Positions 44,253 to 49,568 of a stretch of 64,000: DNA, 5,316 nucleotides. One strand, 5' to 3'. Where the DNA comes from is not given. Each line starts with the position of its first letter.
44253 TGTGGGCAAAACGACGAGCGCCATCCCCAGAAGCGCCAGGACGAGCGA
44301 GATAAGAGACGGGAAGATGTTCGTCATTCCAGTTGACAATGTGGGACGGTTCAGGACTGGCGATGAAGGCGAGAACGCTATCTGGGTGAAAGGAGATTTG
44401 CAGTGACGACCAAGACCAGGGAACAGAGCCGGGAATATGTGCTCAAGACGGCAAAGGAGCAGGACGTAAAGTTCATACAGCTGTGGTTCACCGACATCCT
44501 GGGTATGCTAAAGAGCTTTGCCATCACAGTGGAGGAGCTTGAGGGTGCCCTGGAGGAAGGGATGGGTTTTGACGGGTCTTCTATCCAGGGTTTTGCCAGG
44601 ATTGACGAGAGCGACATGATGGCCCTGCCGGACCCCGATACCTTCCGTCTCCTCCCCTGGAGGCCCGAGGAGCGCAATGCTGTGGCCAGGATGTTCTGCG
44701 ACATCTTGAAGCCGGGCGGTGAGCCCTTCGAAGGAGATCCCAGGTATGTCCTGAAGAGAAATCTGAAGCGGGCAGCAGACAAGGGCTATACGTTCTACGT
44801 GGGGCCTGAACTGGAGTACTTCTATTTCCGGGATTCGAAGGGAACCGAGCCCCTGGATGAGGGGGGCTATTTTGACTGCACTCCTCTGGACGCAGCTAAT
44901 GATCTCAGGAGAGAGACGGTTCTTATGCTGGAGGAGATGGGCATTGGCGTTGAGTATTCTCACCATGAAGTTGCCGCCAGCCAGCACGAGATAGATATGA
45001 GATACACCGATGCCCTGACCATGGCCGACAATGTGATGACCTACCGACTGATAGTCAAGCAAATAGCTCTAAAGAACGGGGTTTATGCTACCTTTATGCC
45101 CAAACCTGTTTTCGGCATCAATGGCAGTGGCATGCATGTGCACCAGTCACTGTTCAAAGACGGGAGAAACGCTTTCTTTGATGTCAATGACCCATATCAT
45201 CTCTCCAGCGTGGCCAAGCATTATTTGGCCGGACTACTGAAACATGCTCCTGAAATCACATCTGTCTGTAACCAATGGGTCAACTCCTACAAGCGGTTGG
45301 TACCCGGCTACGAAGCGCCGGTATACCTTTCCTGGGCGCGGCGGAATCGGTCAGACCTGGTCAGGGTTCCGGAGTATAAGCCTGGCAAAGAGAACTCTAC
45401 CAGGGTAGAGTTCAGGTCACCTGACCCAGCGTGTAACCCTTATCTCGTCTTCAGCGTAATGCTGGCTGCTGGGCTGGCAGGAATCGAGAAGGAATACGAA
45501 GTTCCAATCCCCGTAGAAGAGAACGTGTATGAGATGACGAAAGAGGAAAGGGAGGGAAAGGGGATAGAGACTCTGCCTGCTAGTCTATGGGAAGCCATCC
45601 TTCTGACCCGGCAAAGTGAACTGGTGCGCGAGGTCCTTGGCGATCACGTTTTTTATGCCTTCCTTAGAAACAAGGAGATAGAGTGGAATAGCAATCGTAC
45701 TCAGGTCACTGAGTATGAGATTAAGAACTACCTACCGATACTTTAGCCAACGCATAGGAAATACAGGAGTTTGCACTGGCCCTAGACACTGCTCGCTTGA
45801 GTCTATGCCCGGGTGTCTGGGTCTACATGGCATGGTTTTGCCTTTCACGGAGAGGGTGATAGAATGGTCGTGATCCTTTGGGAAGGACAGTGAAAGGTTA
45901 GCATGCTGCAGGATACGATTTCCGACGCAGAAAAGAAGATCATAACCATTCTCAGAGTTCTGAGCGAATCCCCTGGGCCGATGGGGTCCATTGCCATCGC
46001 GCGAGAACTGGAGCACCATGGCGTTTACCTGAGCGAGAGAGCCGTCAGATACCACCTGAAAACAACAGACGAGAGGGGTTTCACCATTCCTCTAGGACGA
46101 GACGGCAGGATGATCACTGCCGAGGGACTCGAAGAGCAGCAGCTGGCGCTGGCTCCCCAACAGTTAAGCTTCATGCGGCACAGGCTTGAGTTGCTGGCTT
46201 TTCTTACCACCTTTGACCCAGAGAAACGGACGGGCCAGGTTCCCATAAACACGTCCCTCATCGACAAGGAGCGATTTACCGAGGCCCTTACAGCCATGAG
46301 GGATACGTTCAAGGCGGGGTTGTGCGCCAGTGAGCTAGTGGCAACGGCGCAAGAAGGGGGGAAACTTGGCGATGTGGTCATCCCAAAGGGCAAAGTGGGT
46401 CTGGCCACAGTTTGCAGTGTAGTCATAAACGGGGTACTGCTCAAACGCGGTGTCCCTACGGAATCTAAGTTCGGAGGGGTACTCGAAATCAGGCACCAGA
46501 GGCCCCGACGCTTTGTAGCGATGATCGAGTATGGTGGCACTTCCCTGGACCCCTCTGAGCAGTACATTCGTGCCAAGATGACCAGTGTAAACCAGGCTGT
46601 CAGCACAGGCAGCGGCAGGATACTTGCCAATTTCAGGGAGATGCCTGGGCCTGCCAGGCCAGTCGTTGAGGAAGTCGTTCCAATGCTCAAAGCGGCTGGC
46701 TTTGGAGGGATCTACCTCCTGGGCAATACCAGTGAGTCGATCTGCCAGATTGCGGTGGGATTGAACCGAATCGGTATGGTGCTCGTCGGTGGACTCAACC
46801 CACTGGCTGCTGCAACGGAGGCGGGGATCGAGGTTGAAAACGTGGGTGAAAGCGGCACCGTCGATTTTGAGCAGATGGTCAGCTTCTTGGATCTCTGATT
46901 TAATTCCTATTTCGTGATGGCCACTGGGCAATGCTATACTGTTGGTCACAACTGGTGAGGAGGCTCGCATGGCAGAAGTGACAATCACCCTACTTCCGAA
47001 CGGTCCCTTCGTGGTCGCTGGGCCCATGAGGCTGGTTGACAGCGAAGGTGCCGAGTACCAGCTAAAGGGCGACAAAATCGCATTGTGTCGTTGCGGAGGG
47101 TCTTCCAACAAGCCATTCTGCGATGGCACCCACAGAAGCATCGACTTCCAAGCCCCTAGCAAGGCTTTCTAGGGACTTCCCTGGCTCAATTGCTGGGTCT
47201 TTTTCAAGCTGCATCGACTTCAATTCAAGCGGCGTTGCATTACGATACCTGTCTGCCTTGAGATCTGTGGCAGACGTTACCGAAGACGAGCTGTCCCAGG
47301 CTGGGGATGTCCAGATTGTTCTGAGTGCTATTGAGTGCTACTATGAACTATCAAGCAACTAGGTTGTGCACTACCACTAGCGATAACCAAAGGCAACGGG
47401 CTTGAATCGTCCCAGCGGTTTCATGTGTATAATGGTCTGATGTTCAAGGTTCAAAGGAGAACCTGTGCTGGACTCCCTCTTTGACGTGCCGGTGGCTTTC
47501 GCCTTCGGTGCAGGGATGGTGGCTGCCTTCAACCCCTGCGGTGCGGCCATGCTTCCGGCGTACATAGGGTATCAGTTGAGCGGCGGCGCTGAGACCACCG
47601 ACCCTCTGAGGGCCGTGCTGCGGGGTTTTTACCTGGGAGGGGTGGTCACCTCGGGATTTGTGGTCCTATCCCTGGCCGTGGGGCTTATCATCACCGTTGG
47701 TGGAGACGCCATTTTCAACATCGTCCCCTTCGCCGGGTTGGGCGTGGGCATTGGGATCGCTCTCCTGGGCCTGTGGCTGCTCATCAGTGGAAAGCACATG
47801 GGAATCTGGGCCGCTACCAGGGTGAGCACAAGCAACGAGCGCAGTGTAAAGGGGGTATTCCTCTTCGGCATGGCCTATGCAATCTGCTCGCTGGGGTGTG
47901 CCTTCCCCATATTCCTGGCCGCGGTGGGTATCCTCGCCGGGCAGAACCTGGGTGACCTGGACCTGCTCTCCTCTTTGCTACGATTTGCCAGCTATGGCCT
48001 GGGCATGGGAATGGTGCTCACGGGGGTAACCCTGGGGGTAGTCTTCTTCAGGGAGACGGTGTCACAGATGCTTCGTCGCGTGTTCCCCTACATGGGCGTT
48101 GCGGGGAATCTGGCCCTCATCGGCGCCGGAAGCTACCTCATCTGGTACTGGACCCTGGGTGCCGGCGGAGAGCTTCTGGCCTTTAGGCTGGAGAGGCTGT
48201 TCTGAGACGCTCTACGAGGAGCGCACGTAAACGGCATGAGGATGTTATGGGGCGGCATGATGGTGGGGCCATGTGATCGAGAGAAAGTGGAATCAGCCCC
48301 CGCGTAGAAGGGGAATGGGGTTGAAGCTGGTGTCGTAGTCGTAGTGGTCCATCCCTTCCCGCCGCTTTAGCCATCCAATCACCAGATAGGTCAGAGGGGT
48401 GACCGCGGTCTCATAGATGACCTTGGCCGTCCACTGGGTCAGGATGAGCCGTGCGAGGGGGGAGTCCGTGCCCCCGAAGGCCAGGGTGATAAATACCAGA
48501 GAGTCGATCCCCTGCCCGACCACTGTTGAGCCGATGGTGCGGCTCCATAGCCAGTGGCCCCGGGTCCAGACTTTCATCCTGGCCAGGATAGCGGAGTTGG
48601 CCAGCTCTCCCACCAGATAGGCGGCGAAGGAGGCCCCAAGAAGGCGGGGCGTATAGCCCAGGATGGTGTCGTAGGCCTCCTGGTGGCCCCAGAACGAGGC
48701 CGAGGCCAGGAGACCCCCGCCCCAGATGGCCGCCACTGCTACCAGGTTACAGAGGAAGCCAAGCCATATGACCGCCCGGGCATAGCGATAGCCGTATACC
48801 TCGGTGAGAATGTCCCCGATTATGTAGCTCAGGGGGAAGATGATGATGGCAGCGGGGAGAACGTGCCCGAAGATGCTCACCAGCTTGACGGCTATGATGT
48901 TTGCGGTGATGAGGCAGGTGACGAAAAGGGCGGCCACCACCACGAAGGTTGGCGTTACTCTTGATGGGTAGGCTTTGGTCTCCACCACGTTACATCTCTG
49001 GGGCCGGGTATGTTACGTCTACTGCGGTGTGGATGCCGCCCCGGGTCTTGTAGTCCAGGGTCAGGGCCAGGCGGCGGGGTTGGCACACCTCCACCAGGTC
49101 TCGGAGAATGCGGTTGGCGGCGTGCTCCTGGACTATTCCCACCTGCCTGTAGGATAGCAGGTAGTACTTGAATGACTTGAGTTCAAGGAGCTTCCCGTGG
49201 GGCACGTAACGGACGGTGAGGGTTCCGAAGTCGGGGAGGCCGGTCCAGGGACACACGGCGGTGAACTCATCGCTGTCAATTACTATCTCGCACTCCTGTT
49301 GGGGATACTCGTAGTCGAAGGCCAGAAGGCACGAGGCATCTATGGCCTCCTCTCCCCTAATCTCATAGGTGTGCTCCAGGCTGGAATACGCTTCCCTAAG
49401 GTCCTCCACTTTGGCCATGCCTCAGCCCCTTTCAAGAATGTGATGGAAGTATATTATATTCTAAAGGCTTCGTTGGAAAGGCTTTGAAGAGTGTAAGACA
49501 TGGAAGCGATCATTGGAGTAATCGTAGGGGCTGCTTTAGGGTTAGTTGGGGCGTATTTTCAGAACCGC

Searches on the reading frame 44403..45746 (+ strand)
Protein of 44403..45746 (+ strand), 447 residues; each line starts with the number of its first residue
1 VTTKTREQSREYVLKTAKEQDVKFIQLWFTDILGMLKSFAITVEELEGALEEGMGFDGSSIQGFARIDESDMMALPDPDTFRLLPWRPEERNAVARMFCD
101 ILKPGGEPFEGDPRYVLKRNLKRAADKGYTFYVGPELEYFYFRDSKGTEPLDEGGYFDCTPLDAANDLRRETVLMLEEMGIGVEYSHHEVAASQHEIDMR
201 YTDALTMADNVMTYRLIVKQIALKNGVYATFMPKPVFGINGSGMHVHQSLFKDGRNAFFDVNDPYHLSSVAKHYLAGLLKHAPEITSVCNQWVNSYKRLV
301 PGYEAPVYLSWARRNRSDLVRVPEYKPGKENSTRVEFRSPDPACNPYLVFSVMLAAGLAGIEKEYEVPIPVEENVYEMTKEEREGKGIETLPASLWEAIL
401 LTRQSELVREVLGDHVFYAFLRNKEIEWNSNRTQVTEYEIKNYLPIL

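Call 45: search_protein_families(library=pfam, proteins=[window:44403-45746:+], max_evalue=0.00001)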
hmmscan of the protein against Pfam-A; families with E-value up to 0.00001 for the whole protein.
window:44403-45746:+ (447 aa): 2 families
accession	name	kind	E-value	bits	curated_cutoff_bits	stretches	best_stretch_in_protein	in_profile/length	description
PF00120.29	Gln-synt_C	-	2e-130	435.3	24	1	111-443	2-344/344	Glutamine synthetase, catalytic domain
PF03951.24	Gln-synt_N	-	2.8e-32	110.6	33.4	1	21-104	1-82/82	Glutamine synthetase, beta-Grasp domain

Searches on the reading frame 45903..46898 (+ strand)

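Call 45: search_protein_families(library=pfam, proteins=[window:45903-46898:+], max_evalue=0.00001)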
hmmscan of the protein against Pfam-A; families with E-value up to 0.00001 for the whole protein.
window:45903-46898:+ (331 aa): 2 families
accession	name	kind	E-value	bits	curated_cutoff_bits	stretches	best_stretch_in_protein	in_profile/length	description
PF01995.21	NRD1_2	-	9.3e-78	261.2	25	1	89-325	2-236/238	NrpR regulatory domains NRD1 and 2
PF08461.16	HTH_12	-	1.2e-17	64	21.4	1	14-78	1-65/66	Ribonuclease R winged-helix domain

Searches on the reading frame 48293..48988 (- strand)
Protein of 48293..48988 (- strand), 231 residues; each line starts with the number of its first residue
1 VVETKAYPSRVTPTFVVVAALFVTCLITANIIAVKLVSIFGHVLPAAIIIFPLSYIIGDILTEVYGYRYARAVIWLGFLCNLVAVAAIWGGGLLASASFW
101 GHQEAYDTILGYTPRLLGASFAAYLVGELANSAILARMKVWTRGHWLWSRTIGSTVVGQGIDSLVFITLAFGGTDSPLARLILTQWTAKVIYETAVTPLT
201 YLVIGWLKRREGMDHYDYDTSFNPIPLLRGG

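Call 65: search_protein_families(library=pfam, proteins=[window:48293-48988:-], max_evalue=0.00001)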
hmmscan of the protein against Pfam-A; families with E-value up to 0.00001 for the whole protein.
window:48293-48988:- (231 aa): 1 family
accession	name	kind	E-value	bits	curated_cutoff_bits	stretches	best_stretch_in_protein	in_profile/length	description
PF02592.20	Vut_1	-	6.2e-50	169.9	27.2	1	45-203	1-152/152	Putative vitamin uptake transporter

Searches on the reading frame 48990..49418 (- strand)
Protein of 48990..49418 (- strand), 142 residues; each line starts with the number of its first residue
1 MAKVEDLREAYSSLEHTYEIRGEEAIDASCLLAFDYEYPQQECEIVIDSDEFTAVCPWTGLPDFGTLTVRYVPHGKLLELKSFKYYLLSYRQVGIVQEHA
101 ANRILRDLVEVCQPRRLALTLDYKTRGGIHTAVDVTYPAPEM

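Call 65: search_protein_families(library=pfam, proteins=[window:48990-49418:-], max_evalue=0.00001)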
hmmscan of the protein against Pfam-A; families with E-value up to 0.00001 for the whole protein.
window:48990-49418:- (142 aa): 1 family
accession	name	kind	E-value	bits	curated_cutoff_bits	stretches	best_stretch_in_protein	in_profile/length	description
PF14489.11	QueF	-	7.7e-27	93.8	27.3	1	62-139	1-78/81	QueF-like protein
